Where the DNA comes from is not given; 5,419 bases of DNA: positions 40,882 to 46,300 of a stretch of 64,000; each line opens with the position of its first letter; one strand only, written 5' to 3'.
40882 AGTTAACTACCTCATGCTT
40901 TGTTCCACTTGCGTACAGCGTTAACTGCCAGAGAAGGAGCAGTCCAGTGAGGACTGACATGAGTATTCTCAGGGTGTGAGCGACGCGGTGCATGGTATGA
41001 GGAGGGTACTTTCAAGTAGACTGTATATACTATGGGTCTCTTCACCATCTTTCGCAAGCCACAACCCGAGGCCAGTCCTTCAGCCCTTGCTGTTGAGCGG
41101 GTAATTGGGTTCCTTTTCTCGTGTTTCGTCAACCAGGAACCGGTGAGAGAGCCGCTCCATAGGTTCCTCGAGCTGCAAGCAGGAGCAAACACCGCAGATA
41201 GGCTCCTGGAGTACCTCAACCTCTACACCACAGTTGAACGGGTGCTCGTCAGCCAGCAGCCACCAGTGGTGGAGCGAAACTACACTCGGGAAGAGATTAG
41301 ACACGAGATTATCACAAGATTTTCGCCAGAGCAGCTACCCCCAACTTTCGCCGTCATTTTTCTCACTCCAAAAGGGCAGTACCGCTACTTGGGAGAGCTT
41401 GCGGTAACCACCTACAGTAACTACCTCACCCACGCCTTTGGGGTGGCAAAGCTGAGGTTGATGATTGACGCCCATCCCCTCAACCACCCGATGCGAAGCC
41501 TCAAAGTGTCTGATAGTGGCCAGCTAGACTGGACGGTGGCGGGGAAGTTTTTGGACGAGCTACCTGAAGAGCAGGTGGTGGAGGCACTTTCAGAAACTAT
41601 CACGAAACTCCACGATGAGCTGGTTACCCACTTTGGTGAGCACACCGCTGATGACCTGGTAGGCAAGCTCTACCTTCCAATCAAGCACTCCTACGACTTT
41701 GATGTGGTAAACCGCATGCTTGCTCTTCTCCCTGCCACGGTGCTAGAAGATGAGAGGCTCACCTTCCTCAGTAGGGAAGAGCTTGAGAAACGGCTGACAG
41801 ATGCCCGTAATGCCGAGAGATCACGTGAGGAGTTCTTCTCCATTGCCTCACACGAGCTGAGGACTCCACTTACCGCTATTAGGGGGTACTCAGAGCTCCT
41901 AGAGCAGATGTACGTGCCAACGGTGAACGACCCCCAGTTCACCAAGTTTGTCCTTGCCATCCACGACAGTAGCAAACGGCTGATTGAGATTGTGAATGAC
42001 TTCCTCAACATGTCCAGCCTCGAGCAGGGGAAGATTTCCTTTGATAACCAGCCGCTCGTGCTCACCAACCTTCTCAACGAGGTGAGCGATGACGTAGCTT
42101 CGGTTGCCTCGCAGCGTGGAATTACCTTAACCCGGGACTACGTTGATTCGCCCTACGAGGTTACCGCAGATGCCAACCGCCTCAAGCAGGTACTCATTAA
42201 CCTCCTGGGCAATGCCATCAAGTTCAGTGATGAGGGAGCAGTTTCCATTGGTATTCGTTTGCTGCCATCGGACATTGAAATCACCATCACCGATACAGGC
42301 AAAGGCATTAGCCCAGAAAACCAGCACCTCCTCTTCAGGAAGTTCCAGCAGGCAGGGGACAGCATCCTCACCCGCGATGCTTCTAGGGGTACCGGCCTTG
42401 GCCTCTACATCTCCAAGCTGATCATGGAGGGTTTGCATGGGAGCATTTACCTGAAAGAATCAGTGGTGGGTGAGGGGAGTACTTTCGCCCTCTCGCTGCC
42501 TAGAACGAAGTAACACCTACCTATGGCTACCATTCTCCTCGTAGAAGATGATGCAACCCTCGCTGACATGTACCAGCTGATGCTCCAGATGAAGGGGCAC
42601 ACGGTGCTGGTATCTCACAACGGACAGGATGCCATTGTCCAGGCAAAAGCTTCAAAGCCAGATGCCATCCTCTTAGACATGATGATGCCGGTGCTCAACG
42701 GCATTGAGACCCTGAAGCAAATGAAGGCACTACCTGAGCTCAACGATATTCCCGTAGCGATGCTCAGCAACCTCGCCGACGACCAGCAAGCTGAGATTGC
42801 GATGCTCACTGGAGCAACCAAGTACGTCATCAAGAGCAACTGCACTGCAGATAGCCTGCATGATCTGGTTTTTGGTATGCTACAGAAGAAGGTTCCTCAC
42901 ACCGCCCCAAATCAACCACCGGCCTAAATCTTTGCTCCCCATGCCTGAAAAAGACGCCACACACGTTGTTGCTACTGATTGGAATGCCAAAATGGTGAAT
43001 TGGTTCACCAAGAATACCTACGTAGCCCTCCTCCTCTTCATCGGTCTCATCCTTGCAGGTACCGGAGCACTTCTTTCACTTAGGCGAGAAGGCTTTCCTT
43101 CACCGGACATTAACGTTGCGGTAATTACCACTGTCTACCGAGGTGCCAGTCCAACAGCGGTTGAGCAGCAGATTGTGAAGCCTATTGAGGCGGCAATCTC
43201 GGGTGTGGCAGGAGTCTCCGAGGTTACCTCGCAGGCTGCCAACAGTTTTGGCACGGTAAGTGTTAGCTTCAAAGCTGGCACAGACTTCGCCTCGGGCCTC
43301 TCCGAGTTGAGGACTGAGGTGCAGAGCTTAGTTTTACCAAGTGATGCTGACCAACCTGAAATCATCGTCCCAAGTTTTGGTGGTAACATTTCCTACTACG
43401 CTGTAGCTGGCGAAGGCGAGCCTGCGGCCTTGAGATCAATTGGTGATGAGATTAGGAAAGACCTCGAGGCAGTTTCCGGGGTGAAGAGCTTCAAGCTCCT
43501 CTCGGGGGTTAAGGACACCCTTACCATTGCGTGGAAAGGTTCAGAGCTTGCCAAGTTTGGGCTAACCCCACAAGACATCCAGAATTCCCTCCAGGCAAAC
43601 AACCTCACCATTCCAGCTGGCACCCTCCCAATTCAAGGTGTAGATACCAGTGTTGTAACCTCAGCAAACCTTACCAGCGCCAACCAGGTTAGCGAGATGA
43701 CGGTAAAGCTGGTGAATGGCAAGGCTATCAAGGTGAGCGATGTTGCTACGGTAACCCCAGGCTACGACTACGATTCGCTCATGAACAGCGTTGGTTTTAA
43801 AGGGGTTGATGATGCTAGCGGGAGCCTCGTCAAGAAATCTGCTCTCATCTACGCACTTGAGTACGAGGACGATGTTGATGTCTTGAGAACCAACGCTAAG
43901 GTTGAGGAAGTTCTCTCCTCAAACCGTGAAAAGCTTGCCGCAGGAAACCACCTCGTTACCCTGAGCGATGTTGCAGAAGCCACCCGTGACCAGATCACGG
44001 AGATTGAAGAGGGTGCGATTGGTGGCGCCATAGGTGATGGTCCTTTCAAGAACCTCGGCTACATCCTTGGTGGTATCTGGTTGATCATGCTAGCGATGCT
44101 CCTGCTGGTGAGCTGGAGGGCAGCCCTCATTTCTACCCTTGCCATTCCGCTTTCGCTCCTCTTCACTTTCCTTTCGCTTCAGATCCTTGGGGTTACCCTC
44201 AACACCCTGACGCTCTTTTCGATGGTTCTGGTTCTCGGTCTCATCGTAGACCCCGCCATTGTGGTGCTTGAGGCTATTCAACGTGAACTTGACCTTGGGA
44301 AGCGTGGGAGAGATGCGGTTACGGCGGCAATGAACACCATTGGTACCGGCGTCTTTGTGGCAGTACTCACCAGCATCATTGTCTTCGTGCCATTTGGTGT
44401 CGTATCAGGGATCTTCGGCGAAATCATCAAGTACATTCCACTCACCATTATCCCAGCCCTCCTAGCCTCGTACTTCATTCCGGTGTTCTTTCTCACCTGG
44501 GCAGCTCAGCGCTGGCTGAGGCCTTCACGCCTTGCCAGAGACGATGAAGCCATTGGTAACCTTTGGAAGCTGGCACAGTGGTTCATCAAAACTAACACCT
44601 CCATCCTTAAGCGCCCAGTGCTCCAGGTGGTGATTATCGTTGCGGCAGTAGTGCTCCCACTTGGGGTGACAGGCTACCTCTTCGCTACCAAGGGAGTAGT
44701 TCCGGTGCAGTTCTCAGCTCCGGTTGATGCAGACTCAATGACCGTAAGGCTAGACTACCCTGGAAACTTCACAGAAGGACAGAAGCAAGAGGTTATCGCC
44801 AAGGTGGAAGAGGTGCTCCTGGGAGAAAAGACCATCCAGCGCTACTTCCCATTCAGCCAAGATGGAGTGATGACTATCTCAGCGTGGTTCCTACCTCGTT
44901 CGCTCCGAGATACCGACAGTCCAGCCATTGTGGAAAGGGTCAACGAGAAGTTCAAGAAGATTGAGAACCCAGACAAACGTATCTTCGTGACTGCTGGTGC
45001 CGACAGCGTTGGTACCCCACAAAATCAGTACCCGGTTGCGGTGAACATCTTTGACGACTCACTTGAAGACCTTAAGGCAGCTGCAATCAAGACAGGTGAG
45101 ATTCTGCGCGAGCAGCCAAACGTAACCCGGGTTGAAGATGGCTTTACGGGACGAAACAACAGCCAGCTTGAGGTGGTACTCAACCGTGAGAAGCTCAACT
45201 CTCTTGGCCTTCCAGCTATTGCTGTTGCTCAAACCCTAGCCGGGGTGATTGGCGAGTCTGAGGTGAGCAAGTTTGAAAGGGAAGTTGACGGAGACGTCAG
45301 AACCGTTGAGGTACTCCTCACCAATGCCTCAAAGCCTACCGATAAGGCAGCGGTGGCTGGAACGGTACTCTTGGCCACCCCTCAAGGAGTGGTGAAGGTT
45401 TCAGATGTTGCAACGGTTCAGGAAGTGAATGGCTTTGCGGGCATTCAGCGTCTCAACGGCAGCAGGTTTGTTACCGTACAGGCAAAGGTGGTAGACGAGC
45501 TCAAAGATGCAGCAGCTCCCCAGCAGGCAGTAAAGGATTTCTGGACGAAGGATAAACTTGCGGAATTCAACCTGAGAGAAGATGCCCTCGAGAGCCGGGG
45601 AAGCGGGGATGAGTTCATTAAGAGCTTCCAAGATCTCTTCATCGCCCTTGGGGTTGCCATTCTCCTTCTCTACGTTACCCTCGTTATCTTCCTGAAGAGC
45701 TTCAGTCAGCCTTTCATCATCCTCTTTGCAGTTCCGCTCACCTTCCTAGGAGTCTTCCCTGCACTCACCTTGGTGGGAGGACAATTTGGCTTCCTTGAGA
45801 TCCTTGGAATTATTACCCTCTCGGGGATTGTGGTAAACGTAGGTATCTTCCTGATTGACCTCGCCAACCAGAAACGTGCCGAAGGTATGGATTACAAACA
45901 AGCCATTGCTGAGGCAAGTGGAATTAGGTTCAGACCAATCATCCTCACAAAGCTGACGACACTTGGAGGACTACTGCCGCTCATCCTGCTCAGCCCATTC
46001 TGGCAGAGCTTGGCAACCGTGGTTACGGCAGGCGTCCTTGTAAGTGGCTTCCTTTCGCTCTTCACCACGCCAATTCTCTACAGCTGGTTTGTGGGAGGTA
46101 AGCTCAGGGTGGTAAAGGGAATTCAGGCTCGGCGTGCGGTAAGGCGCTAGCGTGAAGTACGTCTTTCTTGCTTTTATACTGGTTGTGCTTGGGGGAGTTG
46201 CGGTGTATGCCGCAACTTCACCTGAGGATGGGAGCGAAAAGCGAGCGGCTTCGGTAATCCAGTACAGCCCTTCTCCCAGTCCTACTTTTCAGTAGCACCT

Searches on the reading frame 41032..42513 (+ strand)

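Call 28: search_protein_families(library=pfam, proteins=[window:41032-42513:+], max_evalue=0.001)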
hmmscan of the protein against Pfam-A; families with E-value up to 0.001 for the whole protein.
window:41032-42513:+ (493 aa): 2 families
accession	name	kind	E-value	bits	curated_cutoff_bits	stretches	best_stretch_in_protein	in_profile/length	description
PF02518.31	HATPase_c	-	2e-24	86.6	26.4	1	380-492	2-110/111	Histidine kinase-, DNA gyrase B-, and HSP90-like ATPase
PF00512.31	HisKA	-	4.2e-19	68.8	26.9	1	265-333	2-66/66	His Kinase A (phospho-acceptor) domain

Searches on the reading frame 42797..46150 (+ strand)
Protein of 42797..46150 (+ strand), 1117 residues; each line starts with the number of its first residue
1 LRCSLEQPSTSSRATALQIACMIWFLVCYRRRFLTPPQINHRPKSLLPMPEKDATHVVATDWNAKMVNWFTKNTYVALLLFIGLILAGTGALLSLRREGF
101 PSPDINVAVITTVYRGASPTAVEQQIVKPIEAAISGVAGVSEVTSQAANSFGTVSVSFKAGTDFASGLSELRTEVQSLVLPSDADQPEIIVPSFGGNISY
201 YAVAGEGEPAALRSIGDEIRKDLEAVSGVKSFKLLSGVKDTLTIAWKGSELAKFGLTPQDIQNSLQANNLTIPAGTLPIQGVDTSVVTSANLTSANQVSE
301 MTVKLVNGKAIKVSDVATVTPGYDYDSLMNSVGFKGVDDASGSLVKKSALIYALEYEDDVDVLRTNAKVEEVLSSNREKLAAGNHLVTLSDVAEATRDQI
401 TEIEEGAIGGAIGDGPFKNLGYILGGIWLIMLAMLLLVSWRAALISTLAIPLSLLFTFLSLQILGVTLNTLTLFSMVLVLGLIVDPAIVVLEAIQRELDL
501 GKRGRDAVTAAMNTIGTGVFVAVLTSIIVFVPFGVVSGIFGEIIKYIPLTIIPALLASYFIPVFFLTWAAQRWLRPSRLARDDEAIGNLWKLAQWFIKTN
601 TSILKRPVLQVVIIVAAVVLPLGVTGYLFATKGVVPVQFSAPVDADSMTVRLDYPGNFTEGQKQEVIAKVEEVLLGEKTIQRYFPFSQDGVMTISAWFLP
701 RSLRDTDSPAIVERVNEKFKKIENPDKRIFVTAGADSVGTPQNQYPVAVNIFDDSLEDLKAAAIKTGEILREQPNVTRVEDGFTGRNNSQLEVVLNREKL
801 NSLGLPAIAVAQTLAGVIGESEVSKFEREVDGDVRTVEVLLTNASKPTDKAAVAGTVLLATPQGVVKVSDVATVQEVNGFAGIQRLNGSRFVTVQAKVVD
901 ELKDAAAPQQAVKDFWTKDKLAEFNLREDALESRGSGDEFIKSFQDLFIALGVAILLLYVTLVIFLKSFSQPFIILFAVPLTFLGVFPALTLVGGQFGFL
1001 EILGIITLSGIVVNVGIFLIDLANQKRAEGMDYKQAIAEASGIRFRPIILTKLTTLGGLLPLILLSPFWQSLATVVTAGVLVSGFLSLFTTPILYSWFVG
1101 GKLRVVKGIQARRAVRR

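Call 28: search_protein_families(library=pfam, proteins=[window:42797-46150:+], max_evalue=0.001)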
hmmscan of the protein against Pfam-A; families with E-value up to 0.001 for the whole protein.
window:42797-46150:+ (1117 aa): 3 families
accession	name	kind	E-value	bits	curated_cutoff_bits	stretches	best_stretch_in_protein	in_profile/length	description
PF00873.25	ACR_tran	-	3e-140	469.3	28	1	66-1097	1-1019/1021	AcrB/AcrD/AcrF family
PF02355.23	SecD_SecF_C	-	6e-06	26.2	20.5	0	393-558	6-171/189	Protein export membrane protein SecD/SecF, C-terminal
PF03176.21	MMPL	-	0.00017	21.1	20.5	0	430-607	157-330/333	MMPL family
